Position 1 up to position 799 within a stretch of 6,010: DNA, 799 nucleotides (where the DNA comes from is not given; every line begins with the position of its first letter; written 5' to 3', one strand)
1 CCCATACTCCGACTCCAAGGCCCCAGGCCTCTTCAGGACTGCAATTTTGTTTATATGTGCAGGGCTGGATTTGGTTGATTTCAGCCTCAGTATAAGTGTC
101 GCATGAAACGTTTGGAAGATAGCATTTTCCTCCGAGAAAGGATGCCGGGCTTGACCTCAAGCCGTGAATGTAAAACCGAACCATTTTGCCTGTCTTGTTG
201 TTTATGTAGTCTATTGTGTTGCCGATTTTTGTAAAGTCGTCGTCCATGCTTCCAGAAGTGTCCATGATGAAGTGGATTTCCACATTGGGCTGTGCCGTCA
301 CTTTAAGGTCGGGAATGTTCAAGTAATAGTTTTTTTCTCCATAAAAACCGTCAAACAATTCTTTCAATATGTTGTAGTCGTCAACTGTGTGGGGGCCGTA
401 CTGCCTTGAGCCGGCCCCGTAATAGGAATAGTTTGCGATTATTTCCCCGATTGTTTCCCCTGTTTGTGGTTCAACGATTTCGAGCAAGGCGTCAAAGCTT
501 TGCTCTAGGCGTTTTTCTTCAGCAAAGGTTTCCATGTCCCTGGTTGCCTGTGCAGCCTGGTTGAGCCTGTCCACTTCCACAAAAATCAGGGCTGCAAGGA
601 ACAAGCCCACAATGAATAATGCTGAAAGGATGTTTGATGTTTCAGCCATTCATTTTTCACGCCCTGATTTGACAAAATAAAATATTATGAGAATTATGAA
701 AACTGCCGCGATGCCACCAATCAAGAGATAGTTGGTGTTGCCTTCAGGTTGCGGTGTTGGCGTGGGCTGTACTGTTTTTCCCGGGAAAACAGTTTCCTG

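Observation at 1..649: Missed ORF: membrane-anchored vWA/MIDAS protein at the distal end of the operon, a candidate tip adhesin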

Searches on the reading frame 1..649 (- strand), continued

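Call 31: search_protein_families(library=pfam, proteins=[L002:1976-3991:+, L002:3988-4803:+, L002:4820-5551:+, L002:10919-12430:-, L002:8925-10919:-, L002:12432-14588:-, L002:7652-8563:-, L002:14622-15158:-, L002:15272-15814:-, L001:2218-3432:+], max_evalue=0.01)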
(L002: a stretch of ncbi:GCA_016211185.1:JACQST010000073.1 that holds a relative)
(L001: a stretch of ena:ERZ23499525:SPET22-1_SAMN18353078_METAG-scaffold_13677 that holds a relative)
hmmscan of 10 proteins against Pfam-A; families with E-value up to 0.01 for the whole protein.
L002:1976-3991:+ (671 aa): 1 family
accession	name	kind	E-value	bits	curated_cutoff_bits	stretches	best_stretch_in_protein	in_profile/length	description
PF13574.12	Reprolysin_2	-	0.0095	16.3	27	0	586-613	122-146/195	Metallo-peptidase family M12B Reprolysin-like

L002:3988-4803:+ (271 aa): 0 families

L002:4820-5551:+ (243 aa): 1 family
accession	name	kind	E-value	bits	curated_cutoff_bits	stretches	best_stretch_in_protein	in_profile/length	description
PF11694.13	DUF3290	-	0.0032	17.8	31.3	1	6-45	10-49/144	Protein of unknown function (DUF3290)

L002:10919-12430:- (503 aa): 0 families

L002:8925-10919:- (664 aa): 0 families

L002:12432-14588:- (718 aa): 0 families

L002:7652-8563:- (303 aa): 0 families

L002:14622-15158:- (178 aa): 0 families

L002:15272-15814:- (180 aa): 0 families

L001:2218-3432:+ (404 aa): 0 families

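Call 44: search_protein_families(library=pfam, alignment_id=A1, max_evalue=1)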
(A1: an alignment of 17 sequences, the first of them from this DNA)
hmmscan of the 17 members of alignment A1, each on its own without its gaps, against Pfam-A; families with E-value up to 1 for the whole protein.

A. member 1, seq(216 aa): 3 families
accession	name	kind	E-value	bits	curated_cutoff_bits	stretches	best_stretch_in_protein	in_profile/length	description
PF00362.24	Integrin_beta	-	0.071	13.3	24.8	1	123-164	6-47/248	Integrin beta chain VWA domain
PF11639.14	HapK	-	0.091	13.7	25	1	21-68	53-99/104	REDY-like protein HapK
PF18677.6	ArnB_C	-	0.1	13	26.3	1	26-65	32-61/72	Archaellum regulatory network B, C-terminal domain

B. families by the number of members that match (of 17 scanned): 12 families
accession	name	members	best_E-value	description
PF20782.3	TssR_VWA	4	0.0048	TssR protein VWA domain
PF00362.24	Integrin_beta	4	0.02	Integrin beta chain VWA domain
PF25106.1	VWA_4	2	0.0012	von Willebrand factor A domain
PF03840.19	SecG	2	0.0087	Preprotein translocase SecG subunit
PF24524.1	DUF7596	1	0.056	Domain of unknown function (DUF7596)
PF11639.14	HapK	1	0.091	REDY-like protein HapK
PF18677.6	ArnB_C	1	0.1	Archaellum regulatory network B, C-terminal domain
PF13800.11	Sigma_reg_N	1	0.1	Sigma factor regulator N-terminal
PF00092.34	VWA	1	0.13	von Willebrand factor type A domain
PF00078.32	RVT_1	1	0.18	Reverse transcriptase (RNA-dependent DNA polymerase)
PF13472.12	Lipase_GDSL_2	1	0.26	GDSL-like Lipase/Acylhydrolase family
PF23960.2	DUF7289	1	0.42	Family of unknown function (DUF7289)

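Call 45: predict_structure(alignment_id=A2)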
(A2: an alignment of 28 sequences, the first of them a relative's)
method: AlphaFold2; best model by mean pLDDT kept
length: 722 residues; sequences in the alignment: 28
mean_pLDDT: 81.9   pTM: 0.39
mean pLDDT of the five models: 81.9, 79.9, 79.1, 79.0, 77.3
residues with pLDDT >= 90: 328; 70-90: 242; 50-70: 92; < 50: 60
segments of 3 or more residues with pLDDT < 50: 116-120, 462-485, 645-652, 654-660, 666-672, 698-700
pLDDT, mean of each block of 10 residues (from residue 1): 75 88 88 86 90 92 91 87 86 93 95 60 87 88 90 80 72 76 89 78 90 88 94 72 89 94 93 78 95 94 93 78 79 94 85 94 75 82 85 92 85 97 97 94 94 90 45 35 60 97 97 91 92 96 90 91 95 90 93 83 85 85 75 55 48 43 47 52 53 56 64 85 80
secondary structure, 60 per line:
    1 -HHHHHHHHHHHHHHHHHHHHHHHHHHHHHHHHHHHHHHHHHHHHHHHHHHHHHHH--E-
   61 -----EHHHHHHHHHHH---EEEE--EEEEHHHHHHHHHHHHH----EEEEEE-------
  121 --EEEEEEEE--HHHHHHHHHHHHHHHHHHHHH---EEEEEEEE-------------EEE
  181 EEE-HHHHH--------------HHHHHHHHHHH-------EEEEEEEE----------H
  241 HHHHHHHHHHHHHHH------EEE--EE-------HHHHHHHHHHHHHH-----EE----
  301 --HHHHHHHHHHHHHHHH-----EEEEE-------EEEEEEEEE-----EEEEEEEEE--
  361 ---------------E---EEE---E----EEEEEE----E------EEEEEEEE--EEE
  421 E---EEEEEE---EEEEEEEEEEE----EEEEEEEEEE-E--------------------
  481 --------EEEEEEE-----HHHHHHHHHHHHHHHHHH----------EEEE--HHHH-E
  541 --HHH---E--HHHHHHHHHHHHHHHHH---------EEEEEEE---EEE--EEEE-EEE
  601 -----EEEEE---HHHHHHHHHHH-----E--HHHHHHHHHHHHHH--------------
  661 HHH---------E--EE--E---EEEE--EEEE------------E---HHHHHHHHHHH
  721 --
elements in order (helices of 4 or more, strands of 3 or more residues): H2-56 H67-77 E81-84 E87-90 H91-103 E108-113 E123-130 H133-153 E157-164 E178-183 H185-189 H204-214 E222-229 H240-255 E262-264 H276-289 H303-318 E324-328 E336-344 E350-358 E380-382 E391-396 E408-415 E418-421 E425-430 E434-444 E449-458 E489-495 H501-518 E529-532 H535-538 H552-568 E578-584 E588-590 E593-596 E598-600 E606-610 H614-624 H633-646 E684-687 E690-693 H710-720

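Call 48: fold_search(model_id=the predicted structure, library=pdb)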
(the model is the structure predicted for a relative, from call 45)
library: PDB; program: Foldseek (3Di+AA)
matches with E <= 10: 1615; with E <= 0.001: 42
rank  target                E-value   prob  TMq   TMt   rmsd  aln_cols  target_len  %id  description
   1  4tn9_A                6.2e-07  1.00  0.11  0.84   2.0        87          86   31  Crystal structure of Clostridium histolyticum ColG collagenase polycystic kidney disease-like domain at 1.4 Angstrom r (released 2015-03-11)
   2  4jrw_A                1.5e-06  1.00  0.11  0.83   2.2        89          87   30  Crystal structure of Clostridium histolyticum colg collagenase PKD domain 2 at 1.6 Angstrom resolution (released 2014-05-21)
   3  4aqo                  1.7e-06  1.00  0.11  0.84   2.0        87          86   31  CRYSTAL STRUCTURE OF THE CALCIUM BOUND PKD-like DOMAIN OF COLLAGENASE G FROM CLOSTRIDIUM HISTOLYTICUM AT 0.99 ANGSTROM R (released 2013-06-05)
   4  2y72_A                1.8e-06  1.00  0.11  0.85   2.0        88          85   30  Crystal structure of the PKD Domain of Collagenase G from Clostridium Histolyticum at 1.18 Angstrom Resolution. (released 2011-09-28)
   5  4jgu_A                3.2e-06  1.00  0.12  0.75   3.2        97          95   28  Crystal structure of Clostridium histolyticum ColH collagenase polycystic kidney-disease-like domain 2b at 1.4 Angstro (released 2014-03-05)
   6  6aem_A                5.1e-06  1.00  0.11  0.87   2.3        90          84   23  Crystal structure of the PKD1 domain of Vibrio anguillarum Epp (released 2018-12-12)
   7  4l9d_A                7.6e-06  1.00  0.11  0.87   2.0        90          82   26  Crystal structure of the PKD1 domain from Vibrio cholerae metalloprotease PrtV (released 2013-07-10)
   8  4l9d_B                1.4e-05  1.00  0.11  0.87   1.7        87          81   26  Crystal structure of the PKD1 domain from Vibrio cholerae metalloprotease PrtV (released 2013-07-10)
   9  2c26                  1.6e-05  1.00  0.12  0.32   2.5        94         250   33  Structural basis for the promiscuous specificity of the carbohydrate- binding modules from the beta-sandwich super famil (released 2005-10-18)
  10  9p25                  1.6e-05  0.99  0.13  0.20  24.9       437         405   10  Crystal structure of GH158(Pro) at 0.89 angstrom resolution (released 2026-03-11)
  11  1l0q_A                1.7e-05  1.00  0.12  0.21  13.6       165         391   18  Tandem YVTN beta-propeller and PKD domains from an archaeal surface layer protein (released 2002-11-06)
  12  4u6t_A                1.9e-05  1.00  0.11  0.78   2.5        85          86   35  Crystal structure of the Clostridium histolyticum colH collagenase polycystic kidney disease-like domain 2a at 1.76 An (released 2015-03-11)
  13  7w6b                  4.0e-05  0.99  0.19  0.18  27.4       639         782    8  Crystal Structure of PitA from pilus islet-2 of Streptococcus oralis (released 2022-06-01)
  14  9q8z_A                5.0e-05  0.44  0.11  0.11  26.1       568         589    9  Human chondroitin sulfate polymerase complex CHSY3-CHPF (released 2025-12-03)
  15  6nz0_Z                5.3e-05  1.00  0.11  0.75   3.2        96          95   22  Cryo-EM structure of AAV-2 in complex with AAVR PKD domains 1 and 2 (released 2019-06-12)
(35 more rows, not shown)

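Call 53: list_cluster_members(proteins=[P0002, P0003, P0005, P0006, P0008, P0009, P0011, P0021, P0028, P0035])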
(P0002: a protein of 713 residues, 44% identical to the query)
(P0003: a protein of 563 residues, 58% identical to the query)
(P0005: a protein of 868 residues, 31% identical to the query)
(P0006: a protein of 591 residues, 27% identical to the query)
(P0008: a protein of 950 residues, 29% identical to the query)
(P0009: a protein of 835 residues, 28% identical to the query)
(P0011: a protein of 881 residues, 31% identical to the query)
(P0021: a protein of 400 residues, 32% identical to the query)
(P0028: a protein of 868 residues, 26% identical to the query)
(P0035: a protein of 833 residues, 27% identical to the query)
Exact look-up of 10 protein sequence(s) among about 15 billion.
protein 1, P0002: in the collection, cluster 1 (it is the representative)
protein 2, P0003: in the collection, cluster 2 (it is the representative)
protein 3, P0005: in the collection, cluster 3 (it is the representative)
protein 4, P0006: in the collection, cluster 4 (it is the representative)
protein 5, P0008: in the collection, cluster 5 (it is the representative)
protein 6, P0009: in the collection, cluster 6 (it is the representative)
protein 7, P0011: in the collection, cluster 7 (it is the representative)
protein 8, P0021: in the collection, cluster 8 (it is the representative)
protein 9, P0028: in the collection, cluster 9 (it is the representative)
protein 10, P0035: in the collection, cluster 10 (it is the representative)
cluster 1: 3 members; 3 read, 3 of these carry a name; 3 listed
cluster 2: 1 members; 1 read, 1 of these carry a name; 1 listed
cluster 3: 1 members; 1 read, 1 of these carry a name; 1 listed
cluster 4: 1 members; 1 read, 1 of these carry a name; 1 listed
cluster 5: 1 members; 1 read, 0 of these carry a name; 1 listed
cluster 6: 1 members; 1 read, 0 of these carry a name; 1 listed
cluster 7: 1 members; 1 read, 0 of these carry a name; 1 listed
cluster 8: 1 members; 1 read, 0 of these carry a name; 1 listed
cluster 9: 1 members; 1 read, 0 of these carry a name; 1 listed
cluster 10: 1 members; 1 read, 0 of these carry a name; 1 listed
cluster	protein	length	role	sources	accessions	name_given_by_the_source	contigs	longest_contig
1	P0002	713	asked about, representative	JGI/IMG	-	PKD repeat protein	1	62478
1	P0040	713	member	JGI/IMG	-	PKD repeat protein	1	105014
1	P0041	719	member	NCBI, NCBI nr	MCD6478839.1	MAG: PKD domain-containing protein [Candidatus Diapherotrites archaeon] | PKD domain-containing protein [Candidatus Diapherotrites archaeon]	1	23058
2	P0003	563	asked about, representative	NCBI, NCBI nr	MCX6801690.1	MAG: PKD domain-containing protein [Candidatus Diapherotrites archaeon] | PKD domain-containing protein [Candidatus Diapherotrites archaeon]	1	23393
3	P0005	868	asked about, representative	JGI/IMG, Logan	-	hypothetical protein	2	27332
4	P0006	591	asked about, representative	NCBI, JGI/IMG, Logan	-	hypothetical protein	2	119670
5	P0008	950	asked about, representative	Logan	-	-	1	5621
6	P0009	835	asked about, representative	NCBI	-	-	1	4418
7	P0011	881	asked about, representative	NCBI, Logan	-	-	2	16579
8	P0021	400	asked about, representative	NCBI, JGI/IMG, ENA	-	-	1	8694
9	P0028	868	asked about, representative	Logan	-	-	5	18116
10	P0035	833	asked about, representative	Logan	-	-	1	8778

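Call 54: find_encoding_contigs(protein=P0002, flank=10000, max_places=3)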
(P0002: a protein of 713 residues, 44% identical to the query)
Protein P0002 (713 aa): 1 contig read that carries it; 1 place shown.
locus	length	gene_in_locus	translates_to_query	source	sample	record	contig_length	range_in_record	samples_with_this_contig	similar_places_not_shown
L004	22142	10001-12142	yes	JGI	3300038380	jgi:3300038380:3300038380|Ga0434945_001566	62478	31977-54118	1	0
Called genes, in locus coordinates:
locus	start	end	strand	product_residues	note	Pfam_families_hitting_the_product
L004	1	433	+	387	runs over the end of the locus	PF01637:ATPase_2, PF13191:AAA_16, PF13401:AAA_22, PF00004:AAA (weak), PF05729:NACHT (weak), PF22703:Cdc6_lid, PF09079:WHD_Cdc6 (weak)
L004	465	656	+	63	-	-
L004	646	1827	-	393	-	PF01926:MMR_HSR1, PF02421:FeoB_N (weak), PF08438:YGR210-like_G4, PF02824:TGS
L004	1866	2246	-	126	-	-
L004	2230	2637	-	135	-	-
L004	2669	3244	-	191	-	-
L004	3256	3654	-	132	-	-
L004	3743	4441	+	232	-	-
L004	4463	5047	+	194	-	-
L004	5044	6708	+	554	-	PF00437:T2SSE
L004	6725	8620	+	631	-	-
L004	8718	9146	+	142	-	-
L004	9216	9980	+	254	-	-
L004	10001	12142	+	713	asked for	PF00801:PKD, PF18911:PKD_4, PF22352:K319L-like_PKD (weak)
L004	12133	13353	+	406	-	-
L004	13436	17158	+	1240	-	-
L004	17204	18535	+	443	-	PF05496:RuvB_N (weak), PF00004:AAA, PF21960:RCF1-5-like_lid (weak), PF22608:DNAX_ATPase_lid (weak)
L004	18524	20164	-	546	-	PF18262:PhetRS_B1 (weak), PF03483:B3_4, PF03484:B5, PF17759:tRNA_synthFbeta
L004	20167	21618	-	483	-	PF01978:TrmB (weak), PF24409:wHTH-PRTase_assc (faint), PF25213:HVO_A0261_N (faint), PF01409:tRNA-synt_2d, PF00152:tRNA-synt_2 (faint)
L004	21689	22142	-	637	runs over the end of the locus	PF00493:MCM (faint), PF01078:Mg_chelatase, PF05496:RuvB_N (faint), PF20030:bpMoxR (weak), PF00158:Sigma54_activat (weak), PF20436:LonB_AAA-LID, PF05362:Lon_C, PF13541:ChlI, +4 more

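Call 57: search_protein_families(library=pfam, proteins=[L004:12133-13353:+, L004:13436-17158:+, L004:3743-4441:+, L004:4463-5047:+, L004:6725-8620:+, L004:2669-3244:-, L004:9216-9980:+], max_evalue=0.01)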
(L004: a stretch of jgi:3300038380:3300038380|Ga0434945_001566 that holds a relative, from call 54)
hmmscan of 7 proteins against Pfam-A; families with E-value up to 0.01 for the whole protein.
L004:12133-13353:+ (406 aa): 0 families

L004:13436-17158:+ (1240 aa): 1 family
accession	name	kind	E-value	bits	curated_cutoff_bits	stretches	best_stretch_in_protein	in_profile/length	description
PF19077.6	Big_13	-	0.00074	20.4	27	0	783-825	60-101/102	Bacterial Ig-like domain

L004:3743-4441:+ (232 aa): 3 families
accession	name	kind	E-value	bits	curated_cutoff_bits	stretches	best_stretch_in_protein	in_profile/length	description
PF14282.11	FlxA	-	0.00035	21.1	26.3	1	21-78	10-67/101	FlxA-like protein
PF05531.17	NPV_P10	-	0.0036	18.2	29.8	0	70-124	7-62/75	Nucleopolyhedrovirus P10 protein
PF14084.11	DUF4264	-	0.0037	17.3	27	1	159-190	3-34/52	Protein of unknown function (DUF4264)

L004:4463-5047:+ (194 aa): 1 family
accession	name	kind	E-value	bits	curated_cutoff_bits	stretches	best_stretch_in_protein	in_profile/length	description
PF10046.14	BLOC1_2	-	0.0028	18.4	33.4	0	94-160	16-81/96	Biogenesis of lysosome-related organelles complex-1 subunit 2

L004:6725-8620:+ (631 aa): 1 family
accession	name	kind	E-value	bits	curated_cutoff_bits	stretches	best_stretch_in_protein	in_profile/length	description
PF09548.15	Spore_III_AB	-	0.00047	20.7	32.5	1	79-241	5-169/170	Stage III sporulation protein AB (spore_III_AB)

L004:2669-3244:- (191 aa): 1 family
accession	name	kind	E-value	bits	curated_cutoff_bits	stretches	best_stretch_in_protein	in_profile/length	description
PF14163.11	SieB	-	0.0066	16.5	26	0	5-52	31-78/147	Super-infection exclusion protein B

L004:9216-9980:+ (254 aa): 0 families

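Call 58: find_encoding_contigs(protein=P0006, flank=10000, max_places=1)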
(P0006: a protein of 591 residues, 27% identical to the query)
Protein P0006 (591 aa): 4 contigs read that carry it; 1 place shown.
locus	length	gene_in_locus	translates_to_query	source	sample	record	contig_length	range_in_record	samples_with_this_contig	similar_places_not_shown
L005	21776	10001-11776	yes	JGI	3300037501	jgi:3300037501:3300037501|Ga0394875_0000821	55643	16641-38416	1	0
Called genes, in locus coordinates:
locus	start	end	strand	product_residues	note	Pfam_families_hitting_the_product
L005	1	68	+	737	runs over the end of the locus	PF01751:Toprim, PF01131:Topoisom_bac, PF01396:Zn_ribbon_Top1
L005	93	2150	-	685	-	-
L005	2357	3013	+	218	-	-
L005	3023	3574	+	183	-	-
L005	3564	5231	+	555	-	PF00437:T2SSE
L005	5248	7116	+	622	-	-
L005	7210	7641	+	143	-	-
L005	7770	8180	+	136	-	-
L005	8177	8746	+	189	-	-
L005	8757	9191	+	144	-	-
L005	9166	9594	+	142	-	-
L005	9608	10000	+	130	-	-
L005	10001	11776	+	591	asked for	PF18911:PKD_4 (weak)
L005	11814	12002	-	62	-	-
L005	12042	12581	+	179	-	-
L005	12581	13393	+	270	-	PF05670:NFACT-R_1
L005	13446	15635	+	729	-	PF02359:CDC48_N, PF02933:CDC48_2, PF05496:RuvB_N, PF00004:AAA, PF07724:AAA_2 (weak), PF17862:AAA_lid_3, PF00004:AAA, PF17862:AAA_lid_3, +27 more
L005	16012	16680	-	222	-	-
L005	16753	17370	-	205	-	PF02163:Peptidase_M50 (weak)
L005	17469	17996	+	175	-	-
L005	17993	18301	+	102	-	-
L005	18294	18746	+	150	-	-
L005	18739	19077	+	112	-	-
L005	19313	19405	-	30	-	-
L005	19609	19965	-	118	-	-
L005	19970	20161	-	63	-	PF04021:Class_IIIsignal (weak)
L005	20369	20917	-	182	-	PF25213:HVO_A0261_N (weak), PF01022:HTH_5, PF13412:HTH_24 (weak), PF14947:HTH_45 (weak), PF08279:HTH_11 (faint)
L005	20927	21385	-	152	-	-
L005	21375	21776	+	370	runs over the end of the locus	PF01637:ATPase_2, PF13191:AAA_16, PF00004:AAA (weak), PF13401:AAA_22, PF22703:Cdc6_lid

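Call 59: find_encoding_contigs(protein=P0003, flank=10000, max_places=1)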
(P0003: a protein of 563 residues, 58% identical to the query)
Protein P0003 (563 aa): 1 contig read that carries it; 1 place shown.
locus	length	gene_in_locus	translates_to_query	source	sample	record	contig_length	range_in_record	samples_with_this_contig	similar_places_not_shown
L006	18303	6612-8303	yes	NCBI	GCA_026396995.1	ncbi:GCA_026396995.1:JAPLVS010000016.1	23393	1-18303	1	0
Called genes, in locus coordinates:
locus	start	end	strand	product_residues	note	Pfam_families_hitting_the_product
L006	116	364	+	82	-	-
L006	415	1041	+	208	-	-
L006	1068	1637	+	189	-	-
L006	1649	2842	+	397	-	PF00437:T2SSE (faint)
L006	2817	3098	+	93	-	-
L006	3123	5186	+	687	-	-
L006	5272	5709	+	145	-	-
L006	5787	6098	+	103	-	-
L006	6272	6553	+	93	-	-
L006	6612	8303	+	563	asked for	PF18911:PKD_4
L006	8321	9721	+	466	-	-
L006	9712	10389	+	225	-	-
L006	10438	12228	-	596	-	-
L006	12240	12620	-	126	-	-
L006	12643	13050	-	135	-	-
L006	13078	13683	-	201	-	-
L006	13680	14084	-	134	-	-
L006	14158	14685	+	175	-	-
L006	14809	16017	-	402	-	-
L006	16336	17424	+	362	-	PF00133:tRNA-synt_1, PF09334:tRNA-synt_1g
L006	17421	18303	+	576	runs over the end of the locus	PF00133:tRNA-synt_1, PF09334:tRNA-synt_1g, PF08264:Anticodon_1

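Call 60: find_encoding_contigs(protein=P0028, flank=10000, max_places=1)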
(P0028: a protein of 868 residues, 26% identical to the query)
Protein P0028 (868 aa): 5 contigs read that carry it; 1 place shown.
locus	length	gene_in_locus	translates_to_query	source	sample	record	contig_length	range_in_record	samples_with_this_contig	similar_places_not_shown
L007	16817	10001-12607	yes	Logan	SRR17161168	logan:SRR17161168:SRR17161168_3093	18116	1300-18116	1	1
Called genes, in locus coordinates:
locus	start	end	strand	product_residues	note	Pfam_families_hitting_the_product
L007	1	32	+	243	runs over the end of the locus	PF06560:GPI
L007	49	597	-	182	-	PF01025:GrpE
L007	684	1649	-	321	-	PF01022:HTH_5 (faint), PF01047:MarR (faint), PF13412:HTH_24 (weak), PF08279:HTH_11 (faint), PF12840:HTH_20 (faint), PF13404:HTH_AsnC-type, PF13412:HTH_24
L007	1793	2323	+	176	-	-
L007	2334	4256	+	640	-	PF00437:T2SSE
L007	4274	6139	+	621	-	-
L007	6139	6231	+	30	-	-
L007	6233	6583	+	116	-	-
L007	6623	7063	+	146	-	-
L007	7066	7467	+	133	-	-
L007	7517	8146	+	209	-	PF00386:C1q (weak)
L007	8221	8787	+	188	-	-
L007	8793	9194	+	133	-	-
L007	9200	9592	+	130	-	-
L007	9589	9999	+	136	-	-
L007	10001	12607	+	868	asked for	-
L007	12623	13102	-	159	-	-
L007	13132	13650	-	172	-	-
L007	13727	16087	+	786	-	-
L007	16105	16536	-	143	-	-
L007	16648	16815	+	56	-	?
